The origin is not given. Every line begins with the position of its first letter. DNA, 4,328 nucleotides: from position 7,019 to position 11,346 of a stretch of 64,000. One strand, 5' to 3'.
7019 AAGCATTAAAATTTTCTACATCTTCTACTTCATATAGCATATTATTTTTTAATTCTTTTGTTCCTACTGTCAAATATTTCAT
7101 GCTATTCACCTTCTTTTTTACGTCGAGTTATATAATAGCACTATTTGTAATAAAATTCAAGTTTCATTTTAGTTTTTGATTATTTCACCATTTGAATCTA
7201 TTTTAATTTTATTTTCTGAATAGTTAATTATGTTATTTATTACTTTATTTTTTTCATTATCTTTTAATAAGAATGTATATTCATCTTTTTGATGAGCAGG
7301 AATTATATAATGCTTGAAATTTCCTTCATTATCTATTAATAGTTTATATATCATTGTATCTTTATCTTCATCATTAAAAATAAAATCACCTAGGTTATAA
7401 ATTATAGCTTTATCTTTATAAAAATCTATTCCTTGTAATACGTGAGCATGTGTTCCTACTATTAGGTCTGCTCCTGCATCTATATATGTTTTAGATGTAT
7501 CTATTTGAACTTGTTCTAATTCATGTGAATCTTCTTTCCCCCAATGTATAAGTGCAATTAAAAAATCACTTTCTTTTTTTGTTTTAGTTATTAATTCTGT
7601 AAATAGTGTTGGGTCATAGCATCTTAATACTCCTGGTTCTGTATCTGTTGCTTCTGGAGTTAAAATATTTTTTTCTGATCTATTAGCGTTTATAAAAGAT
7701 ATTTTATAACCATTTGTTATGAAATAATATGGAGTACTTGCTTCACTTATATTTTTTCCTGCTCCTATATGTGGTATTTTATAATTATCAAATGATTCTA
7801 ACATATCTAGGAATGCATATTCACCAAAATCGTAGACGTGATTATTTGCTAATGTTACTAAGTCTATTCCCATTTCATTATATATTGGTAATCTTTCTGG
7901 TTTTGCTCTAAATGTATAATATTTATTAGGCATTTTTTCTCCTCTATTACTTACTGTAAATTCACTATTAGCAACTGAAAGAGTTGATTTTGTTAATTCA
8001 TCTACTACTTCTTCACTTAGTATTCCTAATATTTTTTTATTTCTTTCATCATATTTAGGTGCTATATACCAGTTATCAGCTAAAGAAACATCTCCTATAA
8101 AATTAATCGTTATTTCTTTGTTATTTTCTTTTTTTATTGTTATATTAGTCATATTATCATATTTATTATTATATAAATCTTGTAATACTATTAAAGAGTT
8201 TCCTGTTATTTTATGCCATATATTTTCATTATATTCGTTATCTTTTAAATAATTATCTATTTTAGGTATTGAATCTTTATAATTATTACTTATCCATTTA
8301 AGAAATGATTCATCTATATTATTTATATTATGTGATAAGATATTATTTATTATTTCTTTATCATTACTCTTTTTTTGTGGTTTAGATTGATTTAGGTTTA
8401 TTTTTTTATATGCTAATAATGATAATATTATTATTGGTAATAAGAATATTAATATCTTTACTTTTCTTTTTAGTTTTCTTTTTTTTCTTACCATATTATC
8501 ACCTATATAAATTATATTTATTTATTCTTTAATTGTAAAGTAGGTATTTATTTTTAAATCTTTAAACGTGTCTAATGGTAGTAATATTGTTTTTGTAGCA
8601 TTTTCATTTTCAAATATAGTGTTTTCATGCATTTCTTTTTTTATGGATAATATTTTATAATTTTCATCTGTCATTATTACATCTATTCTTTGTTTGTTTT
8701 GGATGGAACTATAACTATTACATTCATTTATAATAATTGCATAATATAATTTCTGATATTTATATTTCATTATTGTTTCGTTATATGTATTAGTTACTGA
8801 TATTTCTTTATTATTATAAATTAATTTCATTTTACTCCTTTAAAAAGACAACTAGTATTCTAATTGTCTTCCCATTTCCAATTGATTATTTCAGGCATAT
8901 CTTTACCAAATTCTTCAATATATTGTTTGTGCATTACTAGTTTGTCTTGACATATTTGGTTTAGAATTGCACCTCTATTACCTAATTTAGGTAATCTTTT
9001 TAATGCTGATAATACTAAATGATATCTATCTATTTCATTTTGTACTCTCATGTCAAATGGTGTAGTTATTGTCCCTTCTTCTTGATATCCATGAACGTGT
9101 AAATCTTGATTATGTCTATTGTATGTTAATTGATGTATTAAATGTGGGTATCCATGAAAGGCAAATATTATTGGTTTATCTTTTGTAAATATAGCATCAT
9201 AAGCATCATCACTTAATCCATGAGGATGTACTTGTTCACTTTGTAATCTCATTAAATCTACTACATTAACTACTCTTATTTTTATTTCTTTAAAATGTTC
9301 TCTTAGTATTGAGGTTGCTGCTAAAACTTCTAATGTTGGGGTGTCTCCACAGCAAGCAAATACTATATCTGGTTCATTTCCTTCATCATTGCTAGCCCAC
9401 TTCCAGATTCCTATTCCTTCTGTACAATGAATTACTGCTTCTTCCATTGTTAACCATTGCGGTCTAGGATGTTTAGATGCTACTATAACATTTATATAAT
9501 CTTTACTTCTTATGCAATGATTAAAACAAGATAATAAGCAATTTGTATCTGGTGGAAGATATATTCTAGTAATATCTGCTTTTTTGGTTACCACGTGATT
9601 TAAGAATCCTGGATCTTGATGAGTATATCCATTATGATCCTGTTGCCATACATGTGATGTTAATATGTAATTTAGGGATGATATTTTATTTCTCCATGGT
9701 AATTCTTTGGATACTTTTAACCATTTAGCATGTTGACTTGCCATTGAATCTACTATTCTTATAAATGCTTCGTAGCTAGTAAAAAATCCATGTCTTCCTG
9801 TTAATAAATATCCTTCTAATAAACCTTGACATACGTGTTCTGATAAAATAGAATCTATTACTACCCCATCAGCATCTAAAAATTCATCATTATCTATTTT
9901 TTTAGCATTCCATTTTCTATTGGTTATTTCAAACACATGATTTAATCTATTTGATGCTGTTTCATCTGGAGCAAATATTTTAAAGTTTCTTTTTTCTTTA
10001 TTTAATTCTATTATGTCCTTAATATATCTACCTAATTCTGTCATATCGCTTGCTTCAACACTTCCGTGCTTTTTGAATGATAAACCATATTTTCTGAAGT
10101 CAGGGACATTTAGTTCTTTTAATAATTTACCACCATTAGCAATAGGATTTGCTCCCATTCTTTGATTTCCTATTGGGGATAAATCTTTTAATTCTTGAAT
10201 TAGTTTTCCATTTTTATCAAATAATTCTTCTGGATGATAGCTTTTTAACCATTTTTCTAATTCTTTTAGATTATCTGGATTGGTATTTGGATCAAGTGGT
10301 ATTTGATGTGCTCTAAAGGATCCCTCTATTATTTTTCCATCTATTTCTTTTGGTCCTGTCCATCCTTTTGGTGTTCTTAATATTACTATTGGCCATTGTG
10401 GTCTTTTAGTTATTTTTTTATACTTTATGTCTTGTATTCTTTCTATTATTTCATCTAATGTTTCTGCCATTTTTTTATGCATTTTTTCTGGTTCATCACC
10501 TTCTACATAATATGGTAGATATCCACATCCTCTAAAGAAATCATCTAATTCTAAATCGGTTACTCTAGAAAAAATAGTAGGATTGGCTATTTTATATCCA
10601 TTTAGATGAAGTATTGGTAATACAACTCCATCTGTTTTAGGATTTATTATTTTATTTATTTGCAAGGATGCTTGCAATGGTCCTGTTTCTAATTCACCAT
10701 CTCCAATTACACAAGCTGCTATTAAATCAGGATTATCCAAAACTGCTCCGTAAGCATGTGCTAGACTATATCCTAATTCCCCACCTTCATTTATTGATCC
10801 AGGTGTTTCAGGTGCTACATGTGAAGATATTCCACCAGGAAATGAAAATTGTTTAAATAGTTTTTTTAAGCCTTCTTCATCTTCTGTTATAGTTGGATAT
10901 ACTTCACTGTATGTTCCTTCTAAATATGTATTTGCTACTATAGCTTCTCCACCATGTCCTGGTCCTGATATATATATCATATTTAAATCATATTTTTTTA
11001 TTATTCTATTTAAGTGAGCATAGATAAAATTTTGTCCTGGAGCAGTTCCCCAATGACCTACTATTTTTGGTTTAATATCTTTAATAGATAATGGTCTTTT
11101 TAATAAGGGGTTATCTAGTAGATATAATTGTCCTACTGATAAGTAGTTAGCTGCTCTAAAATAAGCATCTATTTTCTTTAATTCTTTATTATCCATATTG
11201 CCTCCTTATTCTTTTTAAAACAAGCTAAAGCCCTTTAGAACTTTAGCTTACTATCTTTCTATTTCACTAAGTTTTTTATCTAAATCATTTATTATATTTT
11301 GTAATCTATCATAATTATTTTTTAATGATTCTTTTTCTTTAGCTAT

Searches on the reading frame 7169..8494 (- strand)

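Call 97: search_protein_families(library=pfam, proteins=[window:7169-8494:-], max_evalue=0.000001)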
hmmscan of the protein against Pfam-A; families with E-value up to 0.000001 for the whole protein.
window:7169-8494:- (441 aa): 1 family
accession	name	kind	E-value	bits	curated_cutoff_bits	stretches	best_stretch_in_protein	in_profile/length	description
PF09587.15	PGA_cap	-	3.6e-58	197.5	27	1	129-374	1-254/255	Bacterial capsule synthesis protein PGA_cap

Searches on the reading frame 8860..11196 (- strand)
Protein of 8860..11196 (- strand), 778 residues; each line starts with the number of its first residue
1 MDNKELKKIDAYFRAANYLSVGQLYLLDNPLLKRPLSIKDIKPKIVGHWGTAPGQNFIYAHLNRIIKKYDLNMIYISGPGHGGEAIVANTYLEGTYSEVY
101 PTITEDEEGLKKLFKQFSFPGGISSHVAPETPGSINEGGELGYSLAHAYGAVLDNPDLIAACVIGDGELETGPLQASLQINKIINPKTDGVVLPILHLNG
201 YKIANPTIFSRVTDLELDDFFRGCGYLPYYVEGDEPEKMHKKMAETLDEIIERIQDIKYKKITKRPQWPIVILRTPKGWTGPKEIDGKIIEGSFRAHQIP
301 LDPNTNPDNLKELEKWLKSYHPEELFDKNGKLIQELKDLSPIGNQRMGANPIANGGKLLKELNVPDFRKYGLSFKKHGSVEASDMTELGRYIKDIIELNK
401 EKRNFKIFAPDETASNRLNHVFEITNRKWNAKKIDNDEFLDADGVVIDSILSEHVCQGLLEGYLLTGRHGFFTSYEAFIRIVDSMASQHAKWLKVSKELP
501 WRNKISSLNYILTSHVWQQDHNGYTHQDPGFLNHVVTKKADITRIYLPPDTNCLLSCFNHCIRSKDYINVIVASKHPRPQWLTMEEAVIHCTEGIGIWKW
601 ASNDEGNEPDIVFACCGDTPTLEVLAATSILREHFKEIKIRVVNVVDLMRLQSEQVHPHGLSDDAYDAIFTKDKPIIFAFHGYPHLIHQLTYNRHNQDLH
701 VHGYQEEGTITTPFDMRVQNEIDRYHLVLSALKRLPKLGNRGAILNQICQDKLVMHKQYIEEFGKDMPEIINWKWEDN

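Call 70: search_protein_families(library=pfam, proteins=[window:8860-11196:-], max_evalue=0.00001)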
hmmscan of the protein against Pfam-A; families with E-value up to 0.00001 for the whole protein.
window:8860-11196:- (778 aa): 3 families
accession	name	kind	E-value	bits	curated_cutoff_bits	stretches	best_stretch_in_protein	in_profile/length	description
PF09364.15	XFP_N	-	1.5e-172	573.9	23.7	1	2-357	3-363/364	XFP N-terminal domain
PF09363.15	XFP_C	-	1.3e-94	315.8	23.4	1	575-775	1-202/202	XFP C-terminal domain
PF03894.20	XFP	-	8.2e-83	276.9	22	1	387-564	2-177/177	D-xylulose 5-phosphate/D-fructose 6-phosphate phosphoketolase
